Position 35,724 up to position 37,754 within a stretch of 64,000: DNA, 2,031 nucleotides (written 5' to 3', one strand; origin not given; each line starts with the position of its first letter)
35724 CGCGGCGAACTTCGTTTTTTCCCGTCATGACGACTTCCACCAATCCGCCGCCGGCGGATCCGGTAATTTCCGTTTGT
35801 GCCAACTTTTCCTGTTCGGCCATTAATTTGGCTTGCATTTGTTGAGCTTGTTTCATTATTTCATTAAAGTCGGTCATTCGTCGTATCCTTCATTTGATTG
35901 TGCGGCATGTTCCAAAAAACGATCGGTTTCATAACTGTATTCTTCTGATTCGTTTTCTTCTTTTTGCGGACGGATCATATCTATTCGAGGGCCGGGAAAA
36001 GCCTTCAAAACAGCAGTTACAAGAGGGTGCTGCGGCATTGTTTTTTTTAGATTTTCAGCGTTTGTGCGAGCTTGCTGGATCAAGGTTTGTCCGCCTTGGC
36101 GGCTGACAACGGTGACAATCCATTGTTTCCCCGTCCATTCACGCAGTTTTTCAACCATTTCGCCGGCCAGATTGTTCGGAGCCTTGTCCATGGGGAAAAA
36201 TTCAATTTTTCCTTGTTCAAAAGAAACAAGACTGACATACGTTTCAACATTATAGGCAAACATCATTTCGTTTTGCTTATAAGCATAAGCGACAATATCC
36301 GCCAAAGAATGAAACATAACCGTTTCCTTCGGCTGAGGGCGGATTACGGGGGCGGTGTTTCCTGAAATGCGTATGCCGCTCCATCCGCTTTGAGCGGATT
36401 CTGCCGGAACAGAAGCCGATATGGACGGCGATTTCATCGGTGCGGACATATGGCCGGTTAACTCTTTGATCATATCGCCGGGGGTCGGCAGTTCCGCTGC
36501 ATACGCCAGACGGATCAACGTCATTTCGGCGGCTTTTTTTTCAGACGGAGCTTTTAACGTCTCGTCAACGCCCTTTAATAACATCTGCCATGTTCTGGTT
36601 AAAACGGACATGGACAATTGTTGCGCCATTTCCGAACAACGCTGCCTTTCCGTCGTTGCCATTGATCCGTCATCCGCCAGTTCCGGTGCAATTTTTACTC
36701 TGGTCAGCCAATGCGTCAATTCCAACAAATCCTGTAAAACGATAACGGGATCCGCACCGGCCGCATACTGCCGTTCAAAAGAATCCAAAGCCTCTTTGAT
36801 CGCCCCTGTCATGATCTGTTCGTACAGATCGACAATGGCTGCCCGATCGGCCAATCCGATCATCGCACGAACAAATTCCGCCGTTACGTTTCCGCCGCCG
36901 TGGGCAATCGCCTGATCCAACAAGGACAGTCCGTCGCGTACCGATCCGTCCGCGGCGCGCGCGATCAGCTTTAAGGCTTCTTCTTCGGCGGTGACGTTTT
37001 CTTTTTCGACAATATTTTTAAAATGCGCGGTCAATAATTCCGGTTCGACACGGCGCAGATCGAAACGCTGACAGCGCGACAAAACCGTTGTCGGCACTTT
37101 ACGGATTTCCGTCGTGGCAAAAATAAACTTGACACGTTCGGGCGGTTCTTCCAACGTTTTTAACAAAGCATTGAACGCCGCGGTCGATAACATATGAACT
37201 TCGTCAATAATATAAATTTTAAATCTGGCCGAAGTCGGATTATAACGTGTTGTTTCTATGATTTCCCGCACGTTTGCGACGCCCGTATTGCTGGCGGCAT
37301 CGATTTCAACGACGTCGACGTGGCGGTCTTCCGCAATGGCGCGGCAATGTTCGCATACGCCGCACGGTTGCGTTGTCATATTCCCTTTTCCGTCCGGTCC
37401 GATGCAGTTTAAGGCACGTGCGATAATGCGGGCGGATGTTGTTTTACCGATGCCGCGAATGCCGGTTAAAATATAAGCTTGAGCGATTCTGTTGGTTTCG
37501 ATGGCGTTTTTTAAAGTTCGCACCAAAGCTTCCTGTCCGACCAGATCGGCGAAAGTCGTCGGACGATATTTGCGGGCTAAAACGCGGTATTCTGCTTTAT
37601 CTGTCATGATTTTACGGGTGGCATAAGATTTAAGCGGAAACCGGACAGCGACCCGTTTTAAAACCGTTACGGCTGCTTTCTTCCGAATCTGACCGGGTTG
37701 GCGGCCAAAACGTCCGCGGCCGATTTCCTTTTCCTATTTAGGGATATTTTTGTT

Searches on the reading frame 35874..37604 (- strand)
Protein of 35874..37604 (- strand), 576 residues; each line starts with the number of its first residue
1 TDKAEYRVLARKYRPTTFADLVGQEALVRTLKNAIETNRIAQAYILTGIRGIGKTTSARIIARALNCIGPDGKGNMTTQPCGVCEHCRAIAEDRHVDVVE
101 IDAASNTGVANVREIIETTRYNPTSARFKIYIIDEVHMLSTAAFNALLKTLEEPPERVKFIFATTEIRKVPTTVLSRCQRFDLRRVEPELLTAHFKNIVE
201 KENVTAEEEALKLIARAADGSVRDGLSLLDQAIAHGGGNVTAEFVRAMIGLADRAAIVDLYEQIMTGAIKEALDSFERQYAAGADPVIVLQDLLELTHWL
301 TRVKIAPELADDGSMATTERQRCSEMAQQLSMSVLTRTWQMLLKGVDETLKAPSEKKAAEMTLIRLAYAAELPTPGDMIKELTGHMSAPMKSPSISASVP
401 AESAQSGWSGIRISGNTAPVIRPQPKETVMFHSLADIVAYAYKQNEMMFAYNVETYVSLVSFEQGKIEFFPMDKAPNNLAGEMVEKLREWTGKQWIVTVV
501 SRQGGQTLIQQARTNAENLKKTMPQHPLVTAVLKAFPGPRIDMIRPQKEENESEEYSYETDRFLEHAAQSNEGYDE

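Call 75: search_protein_families(library=pfam, proteins=[window:35874-37604:-], max_evalue=0.0001)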
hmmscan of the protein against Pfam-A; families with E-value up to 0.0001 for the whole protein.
window:35874-37604:- (576 aa): 10 families
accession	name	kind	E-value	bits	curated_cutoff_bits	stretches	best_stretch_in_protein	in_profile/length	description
PF12169.13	DNA_pol3_gamma3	-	1.9e-53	180.5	24.4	1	240-382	1-143/143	DNA polymerase III subunits gamma and tau domain III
PF13177.12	DNA_pol3_delta2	-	1.1e-39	136.5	27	1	23-186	1-160/161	DNA polymerase III, delta subunit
PF12362.13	DUF3646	-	2e-31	109.1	30.2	1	432-541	2-111/114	DNA polymerase III gamma and tau subunits C terminal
PF22608.2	DNAX_ATPase_lid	-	8.3e-22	77.2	27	1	192-238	3-49/49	DNA polymerase III clamp loader subunit, ATPase lid domain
PF00004.35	AAA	-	2e-11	44.9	21.2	1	45-180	2-125/131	ATPase family associated with various cellular activities (AAA)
PF13401.12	AAA_22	-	1.4e-06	29.1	27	1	42-165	6-123/130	AAA domain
PF13604.12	AAA_30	-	6e-06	26.6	27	1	41-159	18-120/191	AAA domain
PF05496.18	RuvB_N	-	1.3e-05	25.4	27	0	14-67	2-59/159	Holliday junction DNA helicase RuvB P-loop domain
PF04623.17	Adeno_E1B_55K_N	-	3.6e-05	24.8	25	1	198-239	20-61/71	Adenovirus E1B protein N-terminus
PF13173.12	AAA_14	-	9.6e-05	22.8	27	0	42-163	3-96/129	AAA domain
